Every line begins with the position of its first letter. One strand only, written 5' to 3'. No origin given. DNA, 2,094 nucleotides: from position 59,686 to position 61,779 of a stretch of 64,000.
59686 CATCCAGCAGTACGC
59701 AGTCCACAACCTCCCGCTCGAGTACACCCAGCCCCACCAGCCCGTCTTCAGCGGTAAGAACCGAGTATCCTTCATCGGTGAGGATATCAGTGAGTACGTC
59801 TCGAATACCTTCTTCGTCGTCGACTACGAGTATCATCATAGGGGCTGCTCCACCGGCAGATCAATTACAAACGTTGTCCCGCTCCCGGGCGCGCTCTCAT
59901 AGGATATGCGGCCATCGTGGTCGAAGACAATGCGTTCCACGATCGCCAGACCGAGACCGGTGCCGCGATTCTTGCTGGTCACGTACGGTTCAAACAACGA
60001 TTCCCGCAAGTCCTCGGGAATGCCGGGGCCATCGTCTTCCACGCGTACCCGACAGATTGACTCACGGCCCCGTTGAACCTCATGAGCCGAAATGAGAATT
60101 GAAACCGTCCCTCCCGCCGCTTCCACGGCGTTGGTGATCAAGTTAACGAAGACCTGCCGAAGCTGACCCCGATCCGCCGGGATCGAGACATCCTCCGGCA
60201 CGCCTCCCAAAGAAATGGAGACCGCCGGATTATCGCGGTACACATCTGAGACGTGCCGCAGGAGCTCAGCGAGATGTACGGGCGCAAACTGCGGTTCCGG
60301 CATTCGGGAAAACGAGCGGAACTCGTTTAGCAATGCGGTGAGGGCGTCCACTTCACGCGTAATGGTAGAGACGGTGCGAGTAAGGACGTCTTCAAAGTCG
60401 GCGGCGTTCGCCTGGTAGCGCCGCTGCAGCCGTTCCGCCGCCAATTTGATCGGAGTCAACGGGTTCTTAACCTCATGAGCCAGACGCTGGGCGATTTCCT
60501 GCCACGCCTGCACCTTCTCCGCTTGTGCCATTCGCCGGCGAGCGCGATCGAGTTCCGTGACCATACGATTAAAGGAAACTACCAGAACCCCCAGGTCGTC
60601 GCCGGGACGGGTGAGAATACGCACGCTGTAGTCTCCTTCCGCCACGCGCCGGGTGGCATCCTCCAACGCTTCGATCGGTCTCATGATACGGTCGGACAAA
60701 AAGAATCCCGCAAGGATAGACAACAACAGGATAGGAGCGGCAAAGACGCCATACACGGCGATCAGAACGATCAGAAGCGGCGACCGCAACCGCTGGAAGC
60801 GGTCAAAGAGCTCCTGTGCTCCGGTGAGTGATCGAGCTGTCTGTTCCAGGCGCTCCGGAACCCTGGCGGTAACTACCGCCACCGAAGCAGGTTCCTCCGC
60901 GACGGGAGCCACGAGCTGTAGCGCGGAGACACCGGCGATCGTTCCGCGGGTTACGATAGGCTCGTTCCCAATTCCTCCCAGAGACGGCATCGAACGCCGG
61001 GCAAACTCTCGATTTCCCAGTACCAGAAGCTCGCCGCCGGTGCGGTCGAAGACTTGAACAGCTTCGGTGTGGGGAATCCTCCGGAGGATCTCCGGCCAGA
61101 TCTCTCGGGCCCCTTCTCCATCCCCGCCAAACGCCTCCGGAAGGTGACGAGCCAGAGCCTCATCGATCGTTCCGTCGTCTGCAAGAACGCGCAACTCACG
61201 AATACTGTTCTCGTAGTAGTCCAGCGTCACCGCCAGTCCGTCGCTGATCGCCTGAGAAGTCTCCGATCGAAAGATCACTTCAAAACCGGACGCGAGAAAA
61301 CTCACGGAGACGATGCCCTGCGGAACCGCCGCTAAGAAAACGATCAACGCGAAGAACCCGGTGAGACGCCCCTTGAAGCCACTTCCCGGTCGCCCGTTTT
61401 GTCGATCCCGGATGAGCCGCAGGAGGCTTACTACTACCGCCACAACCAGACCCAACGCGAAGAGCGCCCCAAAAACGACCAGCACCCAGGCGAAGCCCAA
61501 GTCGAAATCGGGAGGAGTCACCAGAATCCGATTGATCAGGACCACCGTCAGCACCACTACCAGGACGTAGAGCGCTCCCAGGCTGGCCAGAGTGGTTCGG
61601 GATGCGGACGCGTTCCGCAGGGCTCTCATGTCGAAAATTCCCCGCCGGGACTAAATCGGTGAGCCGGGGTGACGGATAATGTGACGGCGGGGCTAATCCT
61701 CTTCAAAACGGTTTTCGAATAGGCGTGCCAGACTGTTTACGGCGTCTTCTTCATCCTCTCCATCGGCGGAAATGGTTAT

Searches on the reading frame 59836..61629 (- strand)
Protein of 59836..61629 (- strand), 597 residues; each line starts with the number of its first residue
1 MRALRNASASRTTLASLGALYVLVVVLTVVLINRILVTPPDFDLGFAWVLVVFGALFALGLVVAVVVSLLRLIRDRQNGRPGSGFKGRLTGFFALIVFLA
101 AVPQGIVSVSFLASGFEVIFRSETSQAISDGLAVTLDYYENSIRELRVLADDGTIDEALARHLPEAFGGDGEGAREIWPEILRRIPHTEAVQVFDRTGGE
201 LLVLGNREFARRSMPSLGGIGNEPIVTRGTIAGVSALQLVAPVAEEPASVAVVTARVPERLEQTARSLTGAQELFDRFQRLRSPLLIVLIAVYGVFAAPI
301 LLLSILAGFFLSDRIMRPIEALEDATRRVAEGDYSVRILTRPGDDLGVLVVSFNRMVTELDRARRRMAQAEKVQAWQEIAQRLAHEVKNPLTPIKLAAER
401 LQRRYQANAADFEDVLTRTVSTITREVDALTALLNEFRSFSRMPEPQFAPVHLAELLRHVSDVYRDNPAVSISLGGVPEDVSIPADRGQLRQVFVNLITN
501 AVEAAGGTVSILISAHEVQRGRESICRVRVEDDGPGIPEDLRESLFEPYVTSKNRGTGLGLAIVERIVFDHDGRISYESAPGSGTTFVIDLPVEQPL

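Call 67: search_protein_families(library=ncbifam, proteins=[window:59836-61629:-], max_evalue=0.00001)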
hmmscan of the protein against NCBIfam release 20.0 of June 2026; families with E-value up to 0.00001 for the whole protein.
window:59836-61629:- (597 aa): 82 families (the best 25 are shown)
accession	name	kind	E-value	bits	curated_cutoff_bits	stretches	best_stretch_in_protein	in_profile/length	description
NF047496.1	HK_LIC11548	equivalog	3.5e-72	244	750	1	243-593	227-589/589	LIC_11548 family sensor histidine kinase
NF008468.0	PRK11360.1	equivalog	2.8e-50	171.3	646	1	344-595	366-610/616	two-component system sensor histidine kinase AtoS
NF007688.0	PRK10364.1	equivalog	7.2e-38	130.5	479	1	362-594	226-452/460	two-component system sensor histidine kinase ZraS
NF010411.0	PRK13837.1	equivalog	1.6e-36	125.7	647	1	350-595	424-677/828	two-component system VirA-like sensor kinase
NF012163.2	BaeS_SmeS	equivalog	4e-32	111.7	500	1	297-592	170-457/457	sensor histidine kinase efflux regulator BaeS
NF033092.0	HK_WalK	equivalog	9.9e-32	110.2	725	2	378-593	374-594/594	cell wall metabolism sensor histidine kinase WalK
NF040691.1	MtrAB_MtrB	equivalog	5.3e-31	108.2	450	1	297-594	194-493/507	MtrAB system histidine kinase MtrB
NF046044.1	PnpS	equivalog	5.2e-30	104.7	400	1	384-592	178-390/390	two-component system histidine kinase PnpS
NF007837.0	PRK10549.1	equivalog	6.2e-30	104.3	603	1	248-595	137-460/466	envelope stress sensor histidine kinase BaeS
NF052574.1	HisKinEspCMyxo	equivalog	3.6e-29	101.5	1200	1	348-593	389-637/785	serine histidine kinase EspC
NF007004.0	PRK09467.1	equivalog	1.2e-28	100.1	415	1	298-594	163-437/440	two-component system sensor histidine kinase EnvZ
NF007898.0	PRK10604.1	equivalog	1.7e-28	100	478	1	317-595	162-425/433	two-component system sensor histidine kinase RstB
NF053867.1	SprKinKinDBac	equivalog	3e-28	98.6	775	1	364-594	274-498/500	sporulation kinase KinD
NF047466.1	hybrid_RR_LvrB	exception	3.6e-28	98.8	500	1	366-593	142-376/377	hybrid histidine kinase/response regulator LvrB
NF006800.0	PRK09303.1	equivalog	5.7e-28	97.9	342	1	369-595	144-379/383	histidine kinase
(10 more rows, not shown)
